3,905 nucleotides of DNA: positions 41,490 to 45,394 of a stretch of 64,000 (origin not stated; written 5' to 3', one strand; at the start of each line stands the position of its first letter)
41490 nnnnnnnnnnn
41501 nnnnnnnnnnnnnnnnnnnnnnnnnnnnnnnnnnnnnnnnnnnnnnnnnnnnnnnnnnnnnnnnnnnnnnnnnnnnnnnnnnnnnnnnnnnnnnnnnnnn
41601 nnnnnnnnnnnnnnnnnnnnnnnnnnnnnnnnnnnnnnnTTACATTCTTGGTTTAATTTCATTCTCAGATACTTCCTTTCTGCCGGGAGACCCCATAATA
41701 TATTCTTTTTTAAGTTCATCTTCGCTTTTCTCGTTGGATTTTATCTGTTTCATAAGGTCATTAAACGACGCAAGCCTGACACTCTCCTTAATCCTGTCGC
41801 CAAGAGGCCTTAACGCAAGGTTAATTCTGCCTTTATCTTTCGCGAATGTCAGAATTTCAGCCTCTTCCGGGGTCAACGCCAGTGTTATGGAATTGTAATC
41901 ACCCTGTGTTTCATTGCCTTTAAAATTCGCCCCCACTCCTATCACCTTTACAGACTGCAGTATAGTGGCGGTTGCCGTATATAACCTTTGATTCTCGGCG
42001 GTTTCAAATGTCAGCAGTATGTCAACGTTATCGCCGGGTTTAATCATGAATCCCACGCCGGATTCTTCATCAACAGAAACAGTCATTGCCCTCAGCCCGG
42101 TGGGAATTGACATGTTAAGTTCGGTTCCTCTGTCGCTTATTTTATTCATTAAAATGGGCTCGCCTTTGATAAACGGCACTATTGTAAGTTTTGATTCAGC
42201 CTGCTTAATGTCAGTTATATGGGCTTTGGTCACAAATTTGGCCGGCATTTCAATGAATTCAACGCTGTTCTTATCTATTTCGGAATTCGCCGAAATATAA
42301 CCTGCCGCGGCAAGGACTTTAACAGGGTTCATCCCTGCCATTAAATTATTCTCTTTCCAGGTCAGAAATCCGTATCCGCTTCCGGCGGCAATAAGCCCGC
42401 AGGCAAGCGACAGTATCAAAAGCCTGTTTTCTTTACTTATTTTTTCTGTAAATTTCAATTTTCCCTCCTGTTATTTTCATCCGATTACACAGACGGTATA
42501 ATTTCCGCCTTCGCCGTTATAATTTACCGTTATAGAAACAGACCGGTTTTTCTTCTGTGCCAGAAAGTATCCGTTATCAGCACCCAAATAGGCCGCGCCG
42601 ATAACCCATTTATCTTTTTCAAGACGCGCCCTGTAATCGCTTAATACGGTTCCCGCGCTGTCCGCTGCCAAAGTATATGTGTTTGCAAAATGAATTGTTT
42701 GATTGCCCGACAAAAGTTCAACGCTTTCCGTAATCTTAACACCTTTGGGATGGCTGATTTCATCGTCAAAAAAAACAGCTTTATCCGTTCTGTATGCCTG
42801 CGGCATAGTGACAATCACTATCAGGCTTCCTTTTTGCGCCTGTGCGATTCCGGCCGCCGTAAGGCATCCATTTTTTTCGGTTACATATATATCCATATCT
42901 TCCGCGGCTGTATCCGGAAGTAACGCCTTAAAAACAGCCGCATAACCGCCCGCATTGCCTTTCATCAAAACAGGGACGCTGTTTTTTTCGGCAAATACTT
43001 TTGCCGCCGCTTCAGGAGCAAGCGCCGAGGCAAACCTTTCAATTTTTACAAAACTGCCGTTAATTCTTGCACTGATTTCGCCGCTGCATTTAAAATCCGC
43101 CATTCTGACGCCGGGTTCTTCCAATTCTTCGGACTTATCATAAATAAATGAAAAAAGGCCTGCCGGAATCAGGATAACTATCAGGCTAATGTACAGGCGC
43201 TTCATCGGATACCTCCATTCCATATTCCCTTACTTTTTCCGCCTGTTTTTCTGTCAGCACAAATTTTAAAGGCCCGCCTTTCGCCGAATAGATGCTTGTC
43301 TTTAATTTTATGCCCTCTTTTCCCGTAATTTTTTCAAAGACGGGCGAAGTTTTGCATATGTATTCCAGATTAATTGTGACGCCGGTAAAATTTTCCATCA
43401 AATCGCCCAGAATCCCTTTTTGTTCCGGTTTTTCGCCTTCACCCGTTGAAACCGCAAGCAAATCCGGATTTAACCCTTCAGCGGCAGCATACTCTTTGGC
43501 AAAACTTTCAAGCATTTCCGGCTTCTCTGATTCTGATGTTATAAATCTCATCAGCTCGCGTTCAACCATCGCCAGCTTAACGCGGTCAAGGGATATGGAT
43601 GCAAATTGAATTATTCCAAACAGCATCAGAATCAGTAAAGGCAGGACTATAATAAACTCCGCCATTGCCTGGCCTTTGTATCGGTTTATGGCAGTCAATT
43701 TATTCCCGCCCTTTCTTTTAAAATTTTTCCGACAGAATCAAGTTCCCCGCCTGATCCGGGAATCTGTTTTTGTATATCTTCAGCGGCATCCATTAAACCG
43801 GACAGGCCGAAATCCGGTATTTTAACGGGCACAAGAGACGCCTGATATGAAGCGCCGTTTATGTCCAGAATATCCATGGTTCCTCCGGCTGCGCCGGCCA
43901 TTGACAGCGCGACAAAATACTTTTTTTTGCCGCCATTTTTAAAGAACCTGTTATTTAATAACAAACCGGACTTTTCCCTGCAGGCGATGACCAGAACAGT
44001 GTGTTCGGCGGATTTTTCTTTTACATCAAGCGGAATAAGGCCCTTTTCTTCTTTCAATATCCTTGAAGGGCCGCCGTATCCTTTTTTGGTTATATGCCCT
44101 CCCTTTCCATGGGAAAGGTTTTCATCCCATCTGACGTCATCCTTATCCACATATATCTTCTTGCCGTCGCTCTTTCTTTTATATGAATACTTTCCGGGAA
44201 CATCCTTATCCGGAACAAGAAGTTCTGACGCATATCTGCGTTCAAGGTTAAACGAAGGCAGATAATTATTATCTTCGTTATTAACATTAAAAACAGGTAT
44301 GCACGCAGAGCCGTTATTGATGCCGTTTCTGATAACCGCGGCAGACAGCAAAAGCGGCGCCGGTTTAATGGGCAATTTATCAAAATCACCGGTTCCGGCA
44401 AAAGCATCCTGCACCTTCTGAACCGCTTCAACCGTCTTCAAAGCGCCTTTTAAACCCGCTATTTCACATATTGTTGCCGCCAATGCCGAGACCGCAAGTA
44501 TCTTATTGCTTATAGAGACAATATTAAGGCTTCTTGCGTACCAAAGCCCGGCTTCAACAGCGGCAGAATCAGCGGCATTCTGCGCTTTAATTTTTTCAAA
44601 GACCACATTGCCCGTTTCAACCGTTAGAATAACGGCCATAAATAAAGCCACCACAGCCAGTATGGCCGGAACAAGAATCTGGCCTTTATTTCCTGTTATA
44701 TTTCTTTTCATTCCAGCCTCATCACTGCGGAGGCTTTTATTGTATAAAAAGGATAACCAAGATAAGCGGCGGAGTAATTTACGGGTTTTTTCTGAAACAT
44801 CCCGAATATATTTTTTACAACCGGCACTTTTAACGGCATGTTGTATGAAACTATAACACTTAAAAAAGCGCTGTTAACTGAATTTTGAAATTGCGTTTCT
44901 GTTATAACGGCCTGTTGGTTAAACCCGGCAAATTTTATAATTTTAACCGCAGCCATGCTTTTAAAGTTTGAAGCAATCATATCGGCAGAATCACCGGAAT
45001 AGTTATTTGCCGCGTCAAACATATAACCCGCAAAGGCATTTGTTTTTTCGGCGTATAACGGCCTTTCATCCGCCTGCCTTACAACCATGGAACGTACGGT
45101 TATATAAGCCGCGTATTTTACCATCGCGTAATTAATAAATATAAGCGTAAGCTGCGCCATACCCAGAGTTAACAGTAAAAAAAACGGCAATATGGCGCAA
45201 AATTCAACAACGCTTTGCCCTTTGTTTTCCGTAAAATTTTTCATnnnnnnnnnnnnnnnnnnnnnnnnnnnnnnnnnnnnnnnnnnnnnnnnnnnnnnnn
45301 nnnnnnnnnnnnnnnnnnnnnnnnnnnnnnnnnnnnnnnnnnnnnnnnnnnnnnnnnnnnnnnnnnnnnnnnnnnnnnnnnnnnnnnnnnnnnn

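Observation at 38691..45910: Atypical Tad/Flp pilus locus: fused TadZ-like::TadA ATPase, two pilins, attenuator after flp, palindromic operator. No tadB, tadC or tadV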

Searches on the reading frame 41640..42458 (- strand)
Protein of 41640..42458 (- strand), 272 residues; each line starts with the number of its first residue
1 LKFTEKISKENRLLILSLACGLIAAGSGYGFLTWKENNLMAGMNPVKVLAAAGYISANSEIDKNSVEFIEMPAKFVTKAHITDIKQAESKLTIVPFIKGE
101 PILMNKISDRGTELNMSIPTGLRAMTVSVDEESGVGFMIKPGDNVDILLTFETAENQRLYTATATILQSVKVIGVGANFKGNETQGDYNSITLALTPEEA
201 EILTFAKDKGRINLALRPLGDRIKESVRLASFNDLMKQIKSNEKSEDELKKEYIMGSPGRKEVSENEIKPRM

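Call 3: search_protein_families(library=pfam, proteins=[window:41640-42458:-], max_evalue=0.01)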
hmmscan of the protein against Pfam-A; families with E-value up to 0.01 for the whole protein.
window:41640-42458:- (272 aa): 2 families
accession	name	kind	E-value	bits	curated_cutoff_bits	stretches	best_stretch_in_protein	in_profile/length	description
PF16976.10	RcpC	-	1.9e-25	89.4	28.8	1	114-217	3-114/114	Flp pilus assembly protein RcpC/CpaB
PF08666.17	SAF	-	0.00045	21.2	21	1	47-105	2-60/63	SAF domain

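Call 4: search_protein_families(library=ncbifam, proteins=[window:41640-42458:-], max_evalue=0.01)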
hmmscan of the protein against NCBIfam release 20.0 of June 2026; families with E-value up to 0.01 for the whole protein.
window:41640-42458:- (272 aa): 1 family
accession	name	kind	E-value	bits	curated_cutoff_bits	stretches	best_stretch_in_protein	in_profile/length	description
TIGR03177.1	pilus_cpaB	equivalog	1.5e-43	148.9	71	1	14-232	4-220/262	Flp pilus assembly protein CpaB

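Call 30: find_homologous_proteins(query=A4, max_evalue=0.00001)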
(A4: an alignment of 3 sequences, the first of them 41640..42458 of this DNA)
Query A4 (3 sequences) (272 aa, profile of the alignment): 150 proteins with E <= 0.00001 among 8000 candidates; the best 120 are listed.
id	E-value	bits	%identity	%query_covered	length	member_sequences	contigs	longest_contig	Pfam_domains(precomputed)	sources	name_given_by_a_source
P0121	8.5e-164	561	98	100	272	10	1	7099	PF16976.11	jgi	-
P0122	1.2e-158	544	81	100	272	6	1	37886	PF16976.11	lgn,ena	-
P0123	1.3e-98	348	53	94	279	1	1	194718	PF16976.11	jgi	jgi:pilus assembly protein CpaB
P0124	2.8e-97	343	56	82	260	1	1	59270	PF16976.11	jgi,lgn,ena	-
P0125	1.1e-96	341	55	89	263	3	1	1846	PF08666.18,PF16976.11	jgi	jgi:pilus assembly protein CpaB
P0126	1.7e-95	337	53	89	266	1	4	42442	PF08666.18,PF16976.11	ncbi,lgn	-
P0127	4.3e-94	333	51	96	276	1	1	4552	PF16976.11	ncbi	-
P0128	3.2e-93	330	51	92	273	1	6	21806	PF08666.18,PF16976.11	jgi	-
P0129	1.8e-92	327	53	92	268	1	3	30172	PF08666.18,PF16976.11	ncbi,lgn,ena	-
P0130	4.5e-92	326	53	82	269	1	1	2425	PF08666.18,PF16976.11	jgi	jgi:pilus assembly protein CpaB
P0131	3.9e-90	320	50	96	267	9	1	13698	PF08666.18,PF16976.11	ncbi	ncbi:MAG: Flp pilus assembly protein CpaB [Candidatus Goldiibacteriota bacterium]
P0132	2.3e-88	314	51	89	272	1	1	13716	PF16976.11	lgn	-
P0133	2.9e-88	314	52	90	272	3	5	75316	PF08666.18,PF16976.11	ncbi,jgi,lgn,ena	ncbi:MAG: Flp pilus assembly protein CpaB [bacterium]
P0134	4.0e-88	313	52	86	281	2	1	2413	PF16976.11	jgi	-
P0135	6.1e-88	313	55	78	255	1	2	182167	PF16976.11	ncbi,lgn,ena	-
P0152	5.5e-82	293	50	90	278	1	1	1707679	PF16976.11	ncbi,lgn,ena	-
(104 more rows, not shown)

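Call 31: find_encoding_contigs(protein=P0152, flank=10000, max_places=1)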
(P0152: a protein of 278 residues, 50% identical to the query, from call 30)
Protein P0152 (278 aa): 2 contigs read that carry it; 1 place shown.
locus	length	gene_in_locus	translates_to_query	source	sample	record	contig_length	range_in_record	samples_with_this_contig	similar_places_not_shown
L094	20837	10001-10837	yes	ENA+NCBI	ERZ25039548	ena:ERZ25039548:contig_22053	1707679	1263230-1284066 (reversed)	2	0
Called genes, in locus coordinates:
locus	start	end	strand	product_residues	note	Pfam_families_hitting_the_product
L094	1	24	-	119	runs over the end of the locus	PF07892:DUF1667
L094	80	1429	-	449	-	PF00070:Pyr_redox (faint), PF00890:FAD_binding_2 (weak), PF01266:DAO (weak), PF03486:HI0933_like (weak), PF07992:Pyr_redox_2, PF12831:FAD_oxidored, PF13450:NAD_binding_8 (weak), PF13738:Pyr_redox_3, +2 more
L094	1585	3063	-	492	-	PF01266:DAO, PF13450:NAD_binding_8 (weak), PF04324:Fer2_BFD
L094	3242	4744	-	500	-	PF00370:FGGY_N, PF02782:FGGY_C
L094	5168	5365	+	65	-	-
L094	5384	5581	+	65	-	-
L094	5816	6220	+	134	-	PF07811:TadE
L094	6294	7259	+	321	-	PF13384:HTH_23 (weak), PF13936:HTH_38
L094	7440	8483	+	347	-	PF13400:Tad (weak)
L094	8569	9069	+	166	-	PF07811:TadE (weak)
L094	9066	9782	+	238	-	-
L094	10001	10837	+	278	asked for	PF16976:RcpC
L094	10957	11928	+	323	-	PF00348:polyprenyl_synt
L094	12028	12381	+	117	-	PF00507:Oxidored_q4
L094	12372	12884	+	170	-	PF01058:Oxidored_q6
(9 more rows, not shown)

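Call 34: find_related_loci(query=A4, collection=genome_contigs, flank=10000)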
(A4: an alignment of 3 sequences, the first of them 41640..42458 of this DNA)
Query A4 (272 aa) in genome_contigs; peptide patterns used: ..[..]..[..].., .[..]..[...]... (x = any residue, [..] = any of these).
96 stretches matched a pattern, but none encodes a relative of the query by tblastn (E <= 1e-3).

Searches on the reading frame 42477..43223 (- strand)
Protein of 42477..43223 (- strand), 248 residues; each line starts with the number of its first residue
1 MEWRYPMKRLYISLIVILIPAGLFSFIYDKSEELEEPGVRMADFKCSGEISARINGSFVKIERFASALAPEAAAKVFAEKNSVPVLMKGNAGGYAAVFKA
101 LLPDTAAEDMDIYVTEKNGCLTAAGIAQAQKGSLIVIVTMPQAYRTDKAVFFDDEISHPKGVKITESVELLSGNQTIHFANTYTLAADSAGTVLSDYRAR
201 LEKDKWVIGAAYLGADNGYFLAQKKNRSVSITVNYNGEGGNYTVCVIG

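Call 3: search_protein_families(library=pfam, proteins=[window:42477-43223:-], max_evalue=0.01)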
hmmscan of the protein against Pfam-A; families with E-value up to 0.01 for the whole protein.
window:42477-43223:- (248 aa): 0 families

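Call 4: search_protein_families(library=ncbifam, proteins=[window:42477-43223:-], max_evalue=0.01)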
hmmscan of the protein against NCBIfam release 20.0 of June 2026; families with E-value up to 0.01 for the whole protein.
window:42477-43223:- (248 aa): 0 families

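Call 60: find_homologous_proteins(query=A9, max_evalue=0.001)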
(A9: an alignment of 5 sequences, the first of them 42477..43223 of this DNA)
Query A9 (5 sequences) (248 aa, profile of the alignment): 8 proteins with E <= 0.001 among 8000 candidates.
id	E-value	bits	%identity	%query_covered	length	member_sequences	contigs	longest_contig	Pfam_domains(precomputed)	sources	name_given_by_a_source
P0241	2.9e-99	349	23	98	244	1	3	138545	PF27226.1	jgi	jgi:hypothetical protein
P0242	6.9e-99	348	98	98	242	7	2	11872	-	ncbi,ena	-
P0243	3.0e-89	317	27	98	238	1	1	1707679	-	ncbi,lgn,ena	-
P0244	1.3e-66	243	59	98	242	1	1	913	PF27226.1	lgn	-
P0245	6.3e-65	237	58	98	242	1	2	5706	-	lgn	-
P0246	3.3e-45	172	28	98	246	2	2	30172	PF27226.1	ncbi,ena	-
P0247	2.1e-44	170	27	81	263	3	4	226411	PF27226.1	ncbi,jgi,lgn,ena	jgi:hypothetical protein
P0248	5.3e-40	155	29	81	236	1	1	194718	-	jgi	jgi:hypothetical protein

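Call 68: predict_structure(alignment_id=A10)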
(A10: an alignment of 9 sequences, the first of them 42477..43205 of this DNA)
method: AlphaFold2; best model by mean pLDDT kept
length: 242 residues; sequences in the alignment: 9
mean_pLDDT: 71.9   pTM: 0.61
mean pLDDT of the five models: 71.9, 71.1, 70.0, 67.9, 67.5
residues with pLDDT >= 90: 33; 70-90: 127; 50-70: 45; < 50: 37
segments of 3 or more residues with pLDDT < 50: 1-34, 85-87
pLDDT, mean of each block of 10 residues (from residue 1): 32 37 38 53 74 78 82 69 50 61 68 75 80 64 81 88 79 85 92 96 86 88 85 83 81
secondary structure, 60 per line:
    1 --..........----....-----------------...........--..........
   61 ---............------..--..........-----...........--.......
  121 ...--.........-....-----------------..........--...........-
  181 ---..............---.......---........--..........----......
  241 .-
elements in order: H3-12 H17-20 E38-48 E51-60 H64-75 H86-95 E104-111 E114-123 E126-134 H136-139 E157-166 E169-179 H184-197 E201-207 E211-218 E221-230 E235-241

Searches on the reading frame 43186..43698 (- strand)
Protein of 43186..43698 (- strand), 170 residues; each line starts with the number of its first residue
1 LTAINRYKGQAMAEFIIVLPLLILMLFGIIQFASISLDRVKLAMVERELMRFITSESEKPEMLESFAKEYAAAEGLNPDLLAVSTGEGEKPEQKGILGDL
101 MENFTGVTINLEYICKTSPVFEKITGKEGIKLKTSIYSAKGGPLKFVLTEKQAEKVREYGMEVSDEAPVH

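Call 3: search_protein_families(library=pfam, proteins=[window:43186-43698:-], max_evalue=0.01)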
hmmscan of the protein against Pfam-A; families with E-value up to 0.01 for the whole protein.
window:43186-43698:- (170 aa): 1 family
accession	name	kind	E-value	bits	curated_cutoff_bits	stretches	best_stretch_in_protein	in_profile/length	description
PF07811.17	TadE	-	1.8e-08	34.8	22.9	1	9-38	1-30/43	TadE-like protein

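Call 4: search_protein_families(library=ncbifam, proteins=[window:43186-43698:-], max_evalue=0.01)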
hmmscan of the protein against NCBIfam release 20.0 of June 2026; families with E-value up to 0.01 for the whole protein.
window:43186-43698:- (170 aa): 0 families

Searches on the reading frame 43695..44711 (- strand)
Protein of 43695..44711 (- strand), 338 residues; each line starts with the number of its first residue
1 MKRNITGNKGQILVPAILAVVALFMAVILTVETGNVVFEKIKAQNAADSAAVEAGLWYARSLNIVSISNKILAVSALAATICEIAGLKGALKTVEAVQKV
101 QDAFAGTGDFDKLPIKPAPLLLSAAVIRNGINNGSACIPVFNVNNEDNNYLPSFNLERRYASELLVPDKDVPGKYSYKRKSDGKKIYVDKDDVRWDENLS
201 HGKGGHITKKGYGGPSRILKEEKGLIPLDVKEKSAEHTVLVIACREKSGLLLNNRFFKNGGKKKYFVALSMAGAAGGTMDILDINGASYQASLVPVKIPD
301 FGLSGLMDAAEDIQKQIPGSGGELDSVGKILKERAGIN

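Call 3: search_protein_families(library=pfam, proteins=[window:43695-44711:-], max_evalue=0.01)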
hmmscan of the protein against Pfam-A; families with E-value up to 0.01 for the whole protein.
window:43695-44711:- (338 aa): 2 families
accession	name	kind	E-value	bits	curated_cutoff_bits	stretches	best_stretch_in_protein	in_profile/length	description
PF13400.11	Tad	-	7.1e-08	33.1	22.3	1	10-54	1-44/47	Putative Flp pilus-assembly TadE/G-like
PF07811.17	TadE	-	0.006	17.1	22.9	0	16-51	7-42/43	TadE-like protein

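Call 4: search_protein_families(library=ncbifam, proteins=[window:43695-44711:-], max_evalue=0.01)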
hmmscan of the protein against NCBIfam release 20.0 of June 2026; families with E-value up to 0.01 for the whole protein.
window:43695-44711:- (338 aa): 1 family
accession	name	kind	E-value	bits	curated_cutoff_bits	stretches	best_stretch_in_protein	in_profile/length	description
TIGR03816.1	tadE_like_DECH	hypoth_equivalog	4.5e-05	23.6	50.95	1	10-88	3-81/109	Rv3654c family TadE-like protein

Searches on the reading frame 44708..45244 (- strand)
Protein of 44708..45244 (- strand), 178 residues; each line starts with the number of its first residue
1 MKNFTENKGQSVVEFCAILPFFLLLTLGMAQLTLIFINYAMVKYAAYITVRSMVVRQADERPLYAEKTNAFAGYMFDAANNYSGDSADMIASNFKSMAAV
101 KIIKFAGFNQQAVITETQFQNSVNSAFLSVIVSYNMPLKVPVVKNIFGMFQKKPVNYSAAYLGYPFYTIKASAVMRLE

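Call 3: search_protein_families(library=pfam, proteins=[window:44708-45244:-], max_evalue=0.01)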
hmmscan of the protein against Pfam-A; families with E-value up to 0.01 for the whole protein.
window:44708-45244:- (178 aa): 1 family
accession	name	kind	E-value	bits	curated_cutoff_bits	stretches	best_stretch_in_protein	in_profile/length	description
PF07811.17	TadE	-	8.5e-08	32.6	22.9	1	9-51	1-43/43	TadE-like protein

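Call 4: search_protein_families(library=ncbifam, proteins=[window:44708-45244:-], max_evalue=0.01)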
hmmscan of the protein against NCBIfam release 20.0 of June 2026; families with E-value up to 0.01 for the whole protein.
window:44708-45244:- (178 aa): 0 families
